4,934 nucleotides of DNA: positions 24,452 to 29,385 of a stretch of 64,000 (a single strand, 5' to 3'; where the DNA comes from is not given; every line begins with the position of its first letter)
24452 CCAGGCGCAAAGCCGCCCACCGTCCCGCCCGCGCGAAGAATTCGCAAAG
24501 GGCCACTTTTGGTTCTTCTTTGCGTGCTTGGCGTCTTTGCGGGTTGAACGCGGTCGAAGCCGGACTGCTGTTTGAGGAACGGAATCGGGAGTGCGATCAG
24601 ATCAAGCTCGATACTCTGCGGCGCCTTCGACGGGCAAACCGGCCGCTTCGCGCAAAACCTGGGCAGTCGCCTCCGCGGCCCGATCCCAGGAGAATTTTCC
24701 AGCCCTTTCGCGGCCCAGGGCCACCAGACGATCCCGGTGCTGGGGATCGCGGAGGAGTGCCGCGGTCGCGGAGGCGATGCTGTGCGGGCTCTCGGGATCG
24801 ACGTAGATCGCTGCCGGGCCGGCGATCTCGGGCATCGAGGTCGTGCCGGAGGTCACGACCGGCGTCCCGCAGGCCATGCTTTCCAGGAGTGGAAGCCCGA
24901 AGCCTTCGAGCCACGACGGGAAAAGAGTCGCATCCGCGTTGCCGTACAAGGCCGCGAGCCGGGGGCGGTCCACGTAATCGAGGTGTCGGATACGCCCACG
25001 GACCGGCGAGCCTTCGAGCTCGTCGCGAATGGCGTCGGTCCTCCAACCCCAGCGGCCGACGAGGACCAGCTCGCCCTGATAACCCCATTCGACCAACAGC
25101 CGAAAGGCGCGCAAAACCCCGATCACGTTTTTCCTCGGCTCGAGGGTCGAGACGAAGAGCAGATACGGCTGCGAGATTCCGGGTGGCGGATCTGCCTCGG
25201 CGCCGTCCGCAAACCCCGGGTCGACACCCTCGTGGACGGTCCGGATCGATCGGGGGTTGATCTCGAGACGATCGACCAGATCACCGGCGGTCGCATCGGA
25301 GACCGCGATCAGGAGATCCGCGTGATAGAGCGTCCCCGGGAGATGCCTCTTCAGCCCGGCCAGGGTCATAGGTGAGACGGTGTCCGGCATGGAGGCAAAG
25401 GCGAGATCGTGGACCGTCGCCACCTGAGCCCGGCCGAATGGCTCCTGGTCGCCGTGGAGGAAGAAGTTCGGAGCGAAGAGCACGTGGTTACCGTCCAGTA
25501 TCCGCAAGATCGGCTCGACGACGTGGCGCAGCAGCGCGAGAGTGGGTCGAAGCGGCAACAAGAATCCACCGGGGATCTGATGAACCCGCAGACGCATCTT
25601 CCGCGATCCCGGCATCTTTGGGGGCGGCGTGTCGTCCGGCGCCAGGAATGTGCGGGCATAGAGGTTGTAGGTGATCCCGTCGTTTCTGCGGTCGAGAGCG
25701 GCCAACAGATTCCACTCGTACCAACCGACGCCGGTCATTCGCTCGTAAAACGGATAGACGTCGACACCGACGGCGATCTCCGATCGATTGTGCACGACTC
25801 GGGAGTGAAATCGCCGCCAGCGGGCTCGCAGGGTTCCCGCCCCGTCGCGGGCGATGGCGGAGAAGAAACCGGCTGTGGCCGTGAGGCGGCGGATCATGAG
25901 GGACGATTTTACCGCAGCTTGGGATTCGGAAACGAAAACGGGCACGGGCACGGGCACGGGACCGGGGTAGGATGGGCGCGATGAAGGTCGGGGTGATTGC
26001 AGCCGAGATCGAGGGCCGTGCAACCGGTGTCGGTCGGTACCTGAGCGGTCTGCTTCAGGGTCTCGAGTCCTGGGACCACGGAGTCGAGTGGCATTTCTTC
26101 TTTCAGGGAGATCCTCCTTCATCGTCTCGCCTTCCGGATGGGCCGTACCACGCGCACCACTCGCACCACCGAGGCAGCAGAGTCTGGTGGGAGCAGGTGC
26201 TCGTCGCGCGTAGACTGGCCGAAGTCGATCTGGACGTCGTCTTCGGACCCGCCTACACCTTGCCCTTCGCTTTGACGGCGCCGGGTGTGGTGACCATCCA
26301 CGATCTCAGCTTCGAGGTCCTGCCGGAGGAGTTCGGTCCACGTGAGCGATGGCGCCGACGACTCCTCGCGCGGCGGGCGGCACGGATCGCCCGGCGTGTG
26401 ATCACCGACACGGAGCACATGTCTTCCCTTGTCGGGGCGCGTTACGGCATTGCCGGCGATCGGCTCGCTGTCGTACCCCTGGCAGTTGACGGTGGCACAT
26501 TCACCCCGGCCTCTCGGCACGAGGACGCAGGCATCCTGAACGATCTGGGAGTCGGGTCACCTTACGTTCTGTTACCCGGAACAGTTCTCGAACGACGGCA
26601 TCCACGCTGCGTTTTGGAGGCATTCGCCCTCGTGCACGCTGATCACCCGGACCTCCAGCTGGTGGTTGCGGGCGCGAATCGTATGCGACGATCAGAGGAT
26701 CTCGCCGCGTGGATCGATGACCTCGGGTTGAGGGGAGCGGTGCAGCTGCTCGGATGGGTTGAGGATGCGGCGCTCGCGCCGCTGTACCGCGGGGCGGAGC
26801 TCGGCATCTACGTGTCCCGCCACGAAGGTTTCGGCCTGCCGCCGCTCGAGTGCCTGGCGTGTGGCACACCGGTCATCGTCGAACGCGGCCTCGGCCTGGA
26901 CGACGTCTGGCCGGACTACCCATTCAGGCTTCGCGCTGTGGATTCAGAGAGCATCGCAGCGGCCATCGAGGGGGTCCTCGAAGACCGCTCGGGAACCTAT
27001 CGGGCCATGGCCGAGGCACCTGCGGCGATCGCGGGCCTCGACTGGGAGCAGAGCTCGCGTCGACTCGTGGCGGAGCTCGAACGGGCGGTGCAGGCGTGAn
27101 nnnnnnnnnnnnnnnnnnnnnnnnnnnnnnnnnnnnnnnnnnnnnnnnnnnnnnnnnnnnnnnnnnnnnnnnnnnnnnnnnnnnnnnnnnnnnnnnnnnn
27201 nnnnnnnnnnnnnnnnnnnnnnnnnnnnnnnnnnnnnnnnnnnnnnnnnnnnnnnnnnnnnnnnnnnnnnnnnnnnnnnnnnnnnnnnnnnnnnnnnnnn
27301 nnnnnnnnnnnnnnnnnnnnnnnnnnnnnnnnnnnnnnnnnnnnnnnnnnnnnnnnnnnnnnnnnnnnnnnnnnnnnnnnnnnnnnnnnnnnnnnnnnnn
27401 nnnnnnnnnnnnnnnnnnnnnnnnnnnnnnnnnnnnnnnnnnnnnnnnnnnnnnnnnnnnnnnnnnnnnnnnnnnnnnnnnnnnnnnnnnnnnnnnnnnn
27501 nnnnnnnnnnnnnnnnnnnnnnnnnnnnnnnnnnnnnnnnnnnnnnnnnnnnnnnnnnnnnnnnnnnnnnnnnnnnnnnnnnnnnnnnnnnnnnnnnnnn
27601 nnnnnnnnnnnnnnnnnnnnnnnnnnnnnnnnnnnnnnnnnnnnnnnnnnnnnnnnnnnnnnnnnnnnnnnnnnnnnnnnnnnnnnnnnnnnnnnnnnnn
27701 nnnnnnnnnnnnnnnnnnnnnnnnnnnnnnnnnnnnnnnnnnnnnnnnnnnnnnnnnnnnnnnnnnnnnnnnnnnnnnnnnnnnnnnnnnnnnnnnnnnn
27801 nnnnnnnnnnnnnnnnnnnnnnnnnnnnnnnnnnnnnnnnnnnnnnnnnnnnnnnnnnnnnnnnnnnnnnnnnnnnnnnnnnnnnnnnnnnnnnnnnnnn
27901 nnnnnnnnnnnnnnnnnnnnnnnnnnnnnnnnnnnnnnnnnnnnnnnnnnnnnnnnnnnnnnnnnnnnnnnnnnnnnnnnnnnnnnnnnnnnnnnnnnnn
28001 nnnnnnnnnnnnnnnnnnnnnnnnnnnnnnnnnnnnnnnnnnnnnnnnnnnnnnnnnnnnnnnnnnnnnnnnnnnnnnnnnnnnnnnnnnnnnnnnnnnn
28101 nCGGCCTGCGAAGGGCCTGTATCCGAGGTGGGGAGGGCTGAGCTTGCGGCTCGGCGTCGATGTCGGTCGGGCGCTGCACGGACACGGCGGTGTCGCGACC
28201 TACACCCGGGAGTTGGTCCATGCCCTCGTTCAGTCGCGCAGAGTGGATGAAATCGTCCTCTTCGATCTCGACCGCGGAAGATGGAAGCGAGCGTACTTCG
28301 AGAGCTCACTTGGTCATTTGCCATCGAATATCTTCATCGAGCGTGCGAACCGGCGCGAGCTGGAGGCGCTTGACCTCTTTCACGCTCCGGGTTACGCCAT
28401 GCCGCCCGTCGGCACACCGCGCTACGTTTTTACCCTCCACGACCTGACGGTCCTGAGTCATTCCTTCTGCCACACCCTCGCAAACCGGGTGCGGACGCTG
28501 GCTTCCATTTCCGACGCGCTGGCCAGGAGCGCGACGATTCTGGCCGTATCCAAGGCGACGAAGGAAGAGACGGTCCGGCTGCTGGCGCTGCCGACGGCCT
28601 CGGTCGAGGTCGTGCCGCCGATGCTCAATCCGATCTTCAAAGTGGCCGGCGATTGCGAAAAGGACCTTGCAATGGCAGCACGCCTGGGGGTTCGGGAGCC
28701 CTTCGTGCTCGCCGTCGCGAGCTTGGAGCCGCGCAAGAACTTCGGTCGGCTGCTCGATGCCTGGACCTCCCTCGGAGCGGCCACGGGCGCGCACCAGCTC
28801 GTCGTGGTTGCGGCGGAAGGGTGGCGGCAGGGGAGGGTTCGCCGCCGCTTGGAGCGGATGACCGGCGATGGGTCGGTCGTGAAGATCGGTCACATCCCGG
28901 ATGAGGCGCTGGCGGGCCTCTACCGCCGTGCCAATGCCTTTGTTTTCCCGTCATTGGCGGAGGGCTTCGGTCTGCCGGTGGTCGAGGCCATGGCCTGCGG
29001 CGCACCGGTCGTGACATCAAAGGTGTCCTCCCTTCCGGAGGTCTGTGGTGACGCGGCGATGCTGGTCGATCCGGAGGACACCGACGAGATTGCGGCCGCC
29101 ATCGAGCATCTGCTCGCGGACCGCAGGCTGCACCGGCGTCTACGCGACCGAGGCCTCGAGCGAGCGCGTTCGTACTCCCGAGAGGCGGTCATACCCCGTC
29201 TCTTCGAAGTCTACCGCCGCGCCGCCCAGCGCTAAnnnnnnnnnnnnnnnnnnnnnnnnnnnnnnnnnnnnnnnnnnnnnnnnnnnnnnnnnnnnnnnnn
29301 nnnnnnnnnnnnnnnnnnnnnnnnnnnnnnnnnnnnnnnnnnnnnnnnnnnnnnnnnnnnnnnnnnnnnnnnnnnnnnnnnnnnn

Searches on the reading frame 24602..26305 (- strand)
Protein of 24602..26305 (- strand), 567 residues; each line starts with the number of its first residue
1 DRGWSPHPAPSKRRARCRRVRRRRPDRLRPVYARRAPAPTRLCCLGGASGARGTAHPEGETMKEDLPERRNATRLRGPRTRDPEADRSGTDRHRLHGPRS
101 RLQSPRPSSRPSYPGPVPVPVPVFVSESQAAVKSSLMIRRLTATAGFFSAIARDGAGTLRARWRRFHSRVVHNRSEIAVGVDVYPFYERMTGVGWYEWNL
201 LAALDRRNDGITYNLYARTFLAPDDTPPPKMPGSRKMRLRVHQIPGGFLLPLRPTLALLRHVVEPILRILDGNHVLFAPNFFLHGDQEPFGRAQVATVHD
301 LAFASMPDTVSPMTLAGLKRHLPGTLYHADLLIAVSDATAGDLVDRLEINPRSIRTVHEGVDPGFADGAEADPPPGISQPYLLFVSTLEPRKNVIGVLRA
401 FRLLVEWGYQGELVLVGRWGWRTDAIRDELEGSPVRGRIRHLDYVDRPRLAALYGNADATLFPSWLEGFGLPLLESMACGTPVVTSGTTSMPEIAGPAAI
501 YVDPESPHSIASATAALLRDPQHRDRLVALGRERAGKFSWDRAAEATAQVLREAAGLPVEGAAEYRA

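Call 25: search_protein_families(library=pfam, proteins=[window:24602-26305:-], max_evalue=0.001)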
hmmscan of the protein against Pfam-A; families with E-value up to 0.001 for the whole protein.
window:24602-26305:- (567 aa): 5 families
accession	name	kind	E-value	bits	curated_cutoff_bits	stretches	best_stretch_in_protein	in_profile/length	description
PF00534.26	Glycos_transf_1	-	2.1e-27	96.2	26.4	1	379-533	15-171/172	Glycosyl transferases group 1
PF13692.12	Glyco_trans_1_4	-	1.1e-22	81.3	27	1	380-520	2-142/142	Glycosyl transferases group 1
PF20706.3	GT4-conflict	-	7.8e-12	45.3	26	1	329-545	147-383/385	Family 4 Glycosyltransferase in conflict systems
PF13439.12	Glyco_transf_4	-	9.7e-09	35.9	28.5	1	192-363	3-168/170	Glycosyltransferase Family 4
PF13524.12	Glyco_trans_1_2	-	3.1e-08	34.1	25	1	409-543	13-138/144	Glycosyl transferase-like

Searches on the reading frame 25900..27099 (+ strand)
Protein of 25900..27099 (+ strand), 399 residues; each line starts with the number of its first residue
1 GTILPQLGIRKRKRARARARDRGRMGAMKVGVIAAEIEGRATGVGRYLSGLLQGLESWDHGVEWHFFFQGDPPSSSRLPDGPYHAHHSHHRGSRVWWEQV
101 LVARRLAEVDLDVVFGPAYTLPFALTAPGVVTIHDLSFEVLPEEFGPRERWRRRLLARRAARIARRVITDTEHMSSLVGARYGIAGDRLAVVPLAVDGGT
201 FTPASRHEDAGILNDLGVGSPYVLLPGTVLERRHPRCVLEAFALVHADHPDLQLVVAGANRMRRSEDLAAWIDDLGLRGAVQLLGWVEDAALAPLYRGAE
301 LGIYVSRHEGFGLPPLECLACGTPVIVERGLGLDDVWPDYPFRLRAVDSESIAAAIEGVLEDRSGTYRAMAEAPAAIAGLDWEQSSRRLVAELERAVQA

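Call 25: search_protein_families(library=pfam, proteins=[window:25900-27099:+], max_evalue=0.001)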
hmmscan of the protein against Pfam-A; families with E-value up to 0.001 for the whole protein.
window:25900-27099:+ (399 aa): 5 families
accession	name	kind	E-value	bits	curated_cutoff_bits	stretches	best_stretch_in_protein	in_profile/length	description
PF00534.26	Glycos_transf_1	-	1.5e-21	77.1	26.4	1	219-372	14-167/172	Glycosyl transferases group 1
PF13692.12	Glyco_trans_1_4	-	1.6e-18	67.8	27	1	222-362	3-142/142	Glycosyl transferases group 1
PF13439.12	Glyco_transf_4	-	1.1e-13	52.1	28.5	1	43-197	3-167/170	Glycosyltransferase Family 4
PF20706.3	GT4-conflict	-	2.8e-11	43.5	26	1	240-388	219-384/385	Family 4 Glycosyltransferase in conflict systems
PF13524.12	Glyco_trans_1_2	-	3.3e-07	30.8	25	1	247-373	10-124/144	Glycosyl transferase-like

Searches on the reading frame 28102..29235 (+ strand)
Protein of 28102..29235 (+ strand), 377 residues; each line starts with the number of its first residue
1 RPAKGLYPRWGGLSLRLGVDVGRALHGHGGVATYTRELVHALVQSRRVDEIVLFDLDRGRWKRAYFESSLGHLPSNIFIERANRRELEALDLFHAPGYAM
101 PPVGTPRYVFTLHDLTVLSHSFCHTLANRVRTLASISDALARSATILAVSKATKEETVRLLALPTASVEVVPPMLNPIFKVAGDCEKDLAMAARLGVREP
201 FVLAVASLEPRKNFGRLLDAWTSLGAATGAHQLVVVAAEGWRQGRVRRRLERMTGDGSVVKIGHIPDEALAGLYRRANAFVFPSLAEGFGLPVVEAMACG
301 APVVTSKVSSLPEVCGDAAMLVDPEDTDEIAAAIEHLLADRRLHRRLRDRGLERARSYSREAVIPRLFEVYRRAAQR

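Call 24: search_protein_families(library=pfam, proteins=[window:28102-29235:+], max_evalue=0.001)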
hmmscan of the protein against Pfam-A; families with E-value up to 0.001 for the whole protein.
window:28102-29235:+ (377 aa): 5 families
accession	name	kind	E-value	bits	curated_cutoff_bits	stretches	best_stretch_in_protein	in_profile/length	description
PF00534.26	Glycos_transf_1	-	6.5e-30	104.4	26.4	1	198-351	14-169/172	Glycosyl transferases group 1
PF13692.12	Glyco_trans_1_4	-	9.4e-28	97.7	27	1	200-340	2-142/142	Glycosyl transferases group 1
PF20706.3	GT4-conflict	-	5.3e-14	52.4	26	1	139-342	142-359/385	Family 4 Glycosyltransferase in conflict systems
PF13524.12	Glyco_trans_1_2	-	3.4e-10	40.5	25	1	234-357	18-131/144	Glycosyl transferase-like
PF13439.12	Glyco_transf_4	-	1.2e-09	38.9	28.5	1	29-174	2-165/170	Glycosyltransferase Family 4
